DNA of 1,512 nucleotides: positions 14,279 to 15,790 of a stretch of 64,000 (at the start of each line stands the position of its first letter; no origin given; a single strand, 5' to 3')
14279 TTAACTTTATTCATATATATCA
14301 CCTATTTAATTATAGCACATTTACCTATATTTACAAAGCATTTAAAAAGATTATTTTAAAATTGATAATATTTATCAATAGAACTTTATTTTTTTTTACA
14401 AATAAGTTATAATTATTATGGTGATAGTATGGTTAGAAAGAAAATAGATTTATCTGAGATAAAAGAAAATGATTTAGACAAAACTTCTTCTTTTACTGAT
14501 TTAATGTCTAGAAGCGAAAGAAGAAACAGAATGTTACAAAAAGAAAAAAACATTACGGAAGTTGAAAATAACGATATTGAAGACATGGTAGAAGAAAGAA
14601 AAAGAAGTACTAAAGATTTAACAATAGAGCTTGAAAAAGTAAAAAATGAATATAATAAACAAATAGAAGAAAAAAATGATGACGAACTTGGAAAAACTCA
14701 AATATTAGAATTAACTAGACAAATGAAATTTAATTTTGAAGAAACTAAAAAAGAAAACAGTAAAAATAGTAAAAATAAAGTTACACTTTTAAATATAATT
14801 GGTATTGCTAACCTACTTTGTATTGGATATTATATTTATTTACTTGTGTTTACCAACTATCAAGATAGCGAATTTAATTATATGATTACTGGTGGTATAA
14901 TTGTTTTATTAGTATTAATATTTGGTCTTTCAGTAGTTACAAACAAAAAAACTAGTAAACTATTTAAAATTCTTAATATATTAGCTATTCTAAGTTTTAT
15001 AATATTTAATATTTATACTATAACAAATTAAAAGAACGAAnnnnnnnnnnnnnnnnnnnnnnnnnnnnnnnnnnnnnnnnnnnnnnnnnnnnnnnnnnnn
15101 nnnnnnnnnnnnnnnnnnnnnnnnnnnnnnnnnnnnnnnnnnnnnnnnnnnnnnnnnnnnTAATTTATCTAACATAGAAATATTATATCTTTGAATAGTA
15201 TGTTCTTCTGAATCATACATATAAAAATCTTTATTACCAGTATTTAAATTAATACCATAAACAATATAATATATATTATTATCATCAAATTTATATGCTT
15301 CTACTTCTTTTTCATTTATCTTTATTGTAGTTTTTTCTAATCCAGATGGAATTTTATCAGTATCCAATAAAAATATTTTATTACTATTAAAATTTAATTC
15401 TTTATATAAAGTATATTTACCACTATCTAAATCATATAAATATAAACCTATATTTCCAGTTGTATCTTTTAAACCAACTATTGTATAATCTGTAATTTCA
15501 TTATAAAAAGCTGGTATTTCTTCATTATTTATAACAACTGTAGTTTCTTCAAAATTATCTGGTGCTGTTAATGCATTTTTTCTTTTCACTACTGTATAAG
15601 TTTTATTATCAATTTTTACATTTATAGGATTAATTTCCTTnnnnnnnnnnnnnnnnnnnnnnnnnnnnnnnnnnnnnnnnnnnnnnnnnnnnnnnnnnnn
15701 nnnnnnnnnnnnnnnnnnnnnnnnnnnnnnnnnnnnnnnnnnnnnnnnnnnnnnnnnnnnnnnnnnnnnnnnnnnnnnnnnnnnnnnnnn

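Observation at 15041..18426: Adjacent cohesin-domain membrane anchor and dockerin-tagged glucosaminidase: a two-gene cohesin-dockerin autolysin module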

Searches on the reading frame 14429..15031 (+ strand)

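Call 3: search_protein_families(library=pfam, proteins=[window:14429-15031:+], max_evalue=1)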
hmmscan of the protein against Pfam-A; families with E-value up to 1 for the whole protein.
window:14429-15031:+ (200 aa): 5 families
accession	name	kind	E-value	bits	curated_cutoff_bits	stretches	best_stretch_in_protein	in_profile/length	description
PF20990.2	DUF2207_C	-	0.0045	17.2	33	1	2-181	40-199/247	Predicted membrane protein (DUF2207) C-terminal domain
PF01757.29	Acyl_transf_3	-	0.0048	16.4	31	1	117-195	208-285/326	Acyltransferase domain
PF14325.12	DUF4383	-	0.028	15.1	27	1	119-181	43-104/125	Domain of unknown function (DUF4383)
PF09925.14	DUF2157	-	0.049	13.8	32.4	1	105-191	22-106/146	Predicted membrane protein (DUF2157)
PF17247.7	DUF5316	-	0.065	13.5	28.7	1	97-137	31-71/74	Family of unknown function (DUF5316)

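Call 4: search_protein_families(library=ncbifam, proteins=[window:14429-15031:+], max_evalue=1)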
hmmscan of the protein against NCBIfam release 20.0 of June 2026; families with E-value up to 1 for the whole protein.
window:14429-15031:+ (200 aa): 8 families
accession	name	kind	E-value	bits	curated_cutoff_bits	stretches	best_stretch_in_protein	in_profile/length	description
NF047909.1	CellAnchorMapZStrp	equivalog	0.0014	17.5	700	1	9-143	58-191/474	cell division site-positioning protein MapZ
NF033483.0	PknB_PASTA_kin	equivalog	0.0051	15.9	450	1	40-147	256-362/563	Stk1 family PASTA domain-containing Ser/Thr kinase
TIGR01906.1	integ_TIGR01906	hypoth_equivalog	0.0071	16.2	74.8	1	57-172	36-143/207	TIGR01906 family membrane protein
TIGR03924.1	T7SS_EccC_a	equivalog_domain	0.07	11.8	509.15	1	40-128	317-405/673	type VII secretion protein EccCa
NF045509.1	CellDiv_HetF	equivalog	0.085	11.1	1200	1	21-141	468-585/836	cell division protein HetF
NF038247.1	memb_stab_MspA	equivalog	0.15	12.5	70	0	138-198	37-97/102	membrane stabilizing protein MspA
NF050121.1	bc1_QcrA_actin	exception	0.44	10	275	1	101-175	9-84/319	cytochrome bc1 complex Rieske iron-sulfur subunit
TIGR04211.1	SH3_and_anchor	equivalog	0.86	9.2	65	0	145-171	160-186/198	TIGR04211 family SH3 domain-containing protein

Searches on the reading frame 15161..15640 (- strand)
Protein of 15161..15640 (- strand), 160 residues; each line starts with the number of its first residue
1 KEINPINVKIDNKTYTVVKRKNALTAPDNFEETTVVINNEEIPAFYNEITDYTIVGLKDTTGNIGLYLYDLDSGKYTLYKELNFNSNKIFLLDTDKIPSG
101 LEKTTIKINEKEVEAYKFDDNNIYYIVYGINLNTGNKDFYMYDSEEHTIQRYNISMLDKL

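Call 76: search_protein_families(library=pfam, proteins=[window:15161-15640:-], max_evalue=10)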
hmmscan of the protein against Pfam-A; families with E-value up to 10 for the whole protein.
window:15161-15640:- (160 aa): 2 families
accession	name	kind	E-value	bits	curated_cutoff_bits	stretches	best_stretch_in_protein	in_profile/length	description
PF13415.12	Kelch_3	-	0.029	15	22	1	125-151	5-32/48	Galactose oxidase, central domain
PF15401.11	TAA-Trp-ring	-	0.032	15.2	25.8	1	104-143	3-37/66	Tryptophan-ring motif of head of Trimeric autotransporter adhesin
